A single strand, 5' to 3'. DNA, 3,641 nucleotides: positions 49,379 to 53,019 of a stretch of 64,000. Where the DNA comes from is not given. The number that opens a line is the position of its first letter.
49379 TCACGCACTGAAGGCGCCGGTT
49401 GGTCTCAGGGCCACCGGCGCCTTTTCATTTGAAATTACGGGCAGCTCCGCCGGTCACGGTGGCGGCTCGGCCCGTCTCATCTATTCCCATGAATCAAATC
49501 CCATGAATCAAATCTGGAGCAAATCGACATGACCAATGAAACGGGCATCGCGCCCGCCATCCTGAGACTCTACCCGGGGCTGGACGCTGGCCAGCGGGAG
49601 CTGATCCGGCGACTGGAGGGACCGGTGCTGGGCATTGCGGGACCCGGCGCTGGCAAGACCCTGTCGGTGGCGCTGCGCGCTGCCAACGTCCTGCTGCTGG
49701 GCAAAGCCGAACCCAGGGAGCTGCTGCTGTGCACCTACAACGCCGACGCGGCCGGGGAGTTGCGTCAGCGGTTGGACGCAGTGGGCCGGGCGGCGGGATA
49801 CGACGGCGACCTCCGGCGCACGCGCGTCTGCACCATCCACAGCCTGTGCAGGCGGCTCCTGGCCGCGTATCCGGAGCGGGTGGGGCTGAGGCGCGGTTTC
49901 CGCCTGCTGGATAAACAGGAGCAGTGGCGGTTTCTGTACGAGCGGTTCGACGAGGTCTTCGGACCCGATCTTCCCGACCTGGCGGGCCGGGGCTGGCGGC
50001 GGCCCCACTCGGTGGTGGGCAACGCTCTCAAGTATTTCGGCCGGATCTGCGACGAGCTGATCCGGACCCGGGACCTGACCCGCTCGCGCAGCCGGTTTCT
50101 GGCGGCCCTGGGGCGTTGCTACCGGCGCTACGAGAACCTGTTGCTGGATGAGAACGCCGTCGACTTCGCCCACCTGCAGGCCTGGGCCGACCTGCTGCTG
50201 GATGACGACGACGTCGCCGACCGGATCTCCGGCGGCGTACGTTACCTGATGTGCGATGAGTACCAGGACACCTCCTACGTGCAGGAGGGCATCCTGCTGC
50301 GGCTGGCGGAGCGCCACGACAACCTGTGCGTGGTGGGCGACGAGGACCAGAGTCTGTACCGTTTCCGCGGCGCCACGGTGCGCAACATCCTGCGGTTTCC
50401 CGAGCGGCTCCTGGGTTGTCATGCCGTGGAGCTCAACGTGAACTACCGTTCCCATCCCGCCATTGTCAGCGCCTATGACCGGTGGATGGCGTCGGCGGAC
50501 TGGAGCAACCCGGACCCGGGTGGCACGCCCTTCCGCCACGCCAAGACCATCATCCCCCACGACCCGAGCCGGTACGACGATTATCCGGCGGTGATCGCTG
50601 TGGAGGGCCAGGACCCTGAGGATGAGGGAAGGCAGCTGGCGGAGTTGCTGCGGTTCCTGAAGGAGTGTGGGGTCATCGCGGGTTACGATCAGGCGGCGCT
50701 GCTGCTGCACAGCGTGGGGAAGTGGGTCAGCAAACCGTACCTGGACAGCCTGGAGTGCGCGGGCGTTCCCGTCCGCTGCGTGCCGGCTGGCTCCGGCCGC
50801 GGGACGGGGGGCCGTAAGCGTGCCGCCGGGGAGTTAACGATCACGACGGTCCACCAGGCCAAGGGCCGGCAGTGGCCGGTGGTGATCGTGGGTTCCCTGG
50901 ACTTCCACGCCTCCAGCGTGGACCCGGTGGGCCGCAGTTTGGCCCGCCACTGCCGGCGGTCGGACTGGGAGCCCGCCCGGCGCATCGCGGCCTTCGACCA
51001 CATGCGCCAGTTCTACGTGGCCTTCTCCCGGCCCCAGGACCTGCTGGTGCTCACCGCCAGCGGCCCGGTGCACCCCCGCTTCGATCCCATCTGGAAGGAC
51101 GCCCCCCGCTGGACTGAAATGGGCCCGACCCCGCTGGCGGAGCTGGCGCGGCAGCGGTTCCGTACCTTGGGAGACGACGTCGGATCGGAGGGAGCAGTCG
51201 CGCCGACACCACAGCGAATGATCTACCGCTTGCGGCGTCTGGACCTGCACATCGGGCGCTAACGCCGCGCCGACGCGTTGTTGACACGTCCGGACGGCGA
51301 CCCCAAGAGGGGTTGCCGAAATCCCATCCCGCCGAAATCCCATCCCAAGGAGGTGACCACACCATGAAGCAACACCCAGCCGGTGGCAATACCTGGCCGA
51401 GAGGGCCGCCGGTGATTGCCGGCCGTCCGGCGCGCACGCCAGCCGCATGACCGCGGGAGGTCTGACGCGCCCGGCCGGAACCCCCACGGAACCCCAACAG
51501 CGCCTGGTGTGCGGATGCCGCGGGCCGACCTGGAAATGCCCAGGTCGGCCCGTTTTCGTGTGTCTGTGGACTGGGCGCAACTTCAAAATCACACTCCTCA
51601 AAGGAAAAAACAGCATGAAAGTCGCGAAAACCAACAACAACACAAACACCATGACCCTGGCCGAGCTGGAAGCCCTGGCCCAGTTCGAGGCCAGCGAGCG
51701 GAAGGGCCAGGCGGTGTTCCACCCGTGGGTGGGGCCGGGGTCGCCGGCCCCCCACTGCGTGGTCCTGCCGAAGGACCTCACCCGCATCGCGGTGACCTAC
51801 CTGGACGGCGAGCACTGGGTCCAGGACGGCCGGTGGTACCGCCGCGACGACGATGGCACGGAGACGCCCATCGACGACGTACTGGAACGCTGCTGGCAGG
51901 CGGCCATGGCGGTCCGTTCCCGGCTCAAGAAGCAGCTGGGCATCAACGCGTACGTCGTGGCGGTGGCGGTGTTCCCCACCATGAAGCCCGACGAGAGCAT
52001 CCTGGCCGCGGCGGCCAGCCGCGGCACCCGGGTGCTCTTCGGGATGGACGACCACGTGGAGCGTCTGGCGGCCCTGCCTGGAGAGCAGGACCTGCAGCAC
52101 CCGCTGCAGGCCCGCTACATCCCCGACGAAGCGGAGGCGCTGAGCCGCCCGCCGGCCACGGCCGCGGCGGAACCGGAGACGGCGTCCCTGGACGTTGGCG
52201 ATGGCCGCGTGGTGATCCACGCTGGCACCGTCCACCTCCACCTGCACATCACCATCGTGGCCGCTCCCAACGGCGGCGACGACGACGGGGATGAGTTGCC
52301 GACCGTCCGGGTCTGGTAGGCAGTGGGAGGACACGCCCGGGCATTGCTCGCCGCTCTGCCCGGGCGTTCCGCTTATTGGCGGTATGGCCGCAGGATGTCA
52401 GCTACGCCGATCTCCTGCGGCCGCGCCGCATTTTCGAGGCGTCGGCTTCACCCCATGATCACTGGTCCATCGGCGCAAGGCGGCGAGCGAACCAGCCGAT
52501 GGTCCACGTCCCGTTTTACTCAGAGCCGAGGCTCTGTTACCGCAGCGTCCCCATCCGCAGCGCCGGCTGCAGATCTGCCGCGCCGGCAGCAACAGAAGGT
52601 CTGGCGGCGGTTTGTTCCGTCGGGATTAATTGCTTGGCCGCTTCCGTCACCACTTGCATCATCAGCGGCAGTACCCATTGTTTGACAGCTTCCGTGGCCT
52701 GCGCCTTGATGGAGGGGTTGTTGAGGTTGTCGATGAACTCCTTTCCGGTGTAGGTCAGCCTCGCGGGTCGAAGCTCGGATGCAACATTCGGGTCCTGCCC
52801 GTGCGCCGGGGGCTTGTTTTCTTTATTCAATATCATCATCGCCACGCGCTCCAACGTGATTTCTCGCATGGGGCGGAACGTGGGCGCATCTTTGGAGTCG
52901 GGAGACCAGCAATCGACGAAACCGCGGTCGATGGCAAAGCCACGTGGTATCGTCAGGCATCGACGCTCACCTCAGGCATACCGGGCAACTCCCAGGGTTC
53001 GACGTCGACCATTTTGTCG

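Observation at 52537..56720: Orphan operon: a 1187-aa all-helical protein with a HEPN-like N-terminus plus two tiny downstream ORFs, between a nuclease/helicase cluster and a recombinase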

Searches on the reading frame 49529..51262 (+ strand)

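Call 20: search_protein_families(library=pfam, proteins=[window:49529-51262:+], max_evalue=0.001)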
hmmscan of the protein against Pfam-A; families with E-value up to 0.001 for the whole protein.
window:49529-51262:+ (577 aa): 5 families
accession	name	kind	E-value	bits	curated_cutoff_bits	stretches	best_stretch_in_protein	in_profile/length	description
PF00580.27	UvrD-helicase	-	3.4e-52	178.3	23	1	20-292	3-268/271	UvrD/REP helicase N-terminal domain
PF13245.12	AAA_19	-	9.9e-14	52.1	25.1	1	31-280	12-134/134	AAA domain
PF13361.12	UvrD_C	-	7e-07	29.4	25.6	1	435-510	286-347/350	UvrD-like helicase C-terminal domain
PF13538.12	UvrD_C_2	-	1.5e-06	28.4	27.4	1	437-461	3-27/52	UvrD-like helicase C-terminal domain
PF13604.12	AAA_30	-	0.00046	20.4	27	0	18-84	2-68/191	AAA domain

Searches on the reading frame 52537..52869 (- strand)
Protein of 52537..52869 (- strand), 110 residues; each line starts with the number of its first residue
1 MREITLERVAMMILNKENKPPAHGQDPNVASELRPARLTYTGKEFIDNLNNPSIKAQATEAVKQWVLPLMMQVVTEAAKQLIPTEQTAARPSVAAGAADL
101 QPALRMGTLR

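Call 7: search_protein_families(library=pfam, proteins=[window:52537-52869:-], max_evalue=1)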
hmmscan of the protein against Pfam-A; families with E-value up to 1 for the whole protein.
window:52537-52869:- (110 aa): 1 family
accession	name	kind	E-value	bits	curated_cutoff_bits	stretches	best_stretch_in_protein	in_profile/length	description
PF10711.15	DUF2513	-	0.036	14.9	29.6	1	29-64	61-96/100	Hypothetical protein (DUF2513)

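Call 8: search_protein_families(library=padloc, proteins=[window:52537-52869:-], max_evalue=1)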
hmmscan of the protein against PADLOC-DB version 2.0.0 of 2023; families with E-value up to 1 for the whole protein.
window:52537-52869:- (110 aa): 0 families

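Call 9: search_protein_families(library=ncbifam, proteins=[window:52537-52869:-], max_evalue=1)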
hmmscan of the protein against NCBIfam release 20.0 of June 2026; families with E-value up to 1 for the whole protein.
window:52537-52869:- (110 aa): 0 families
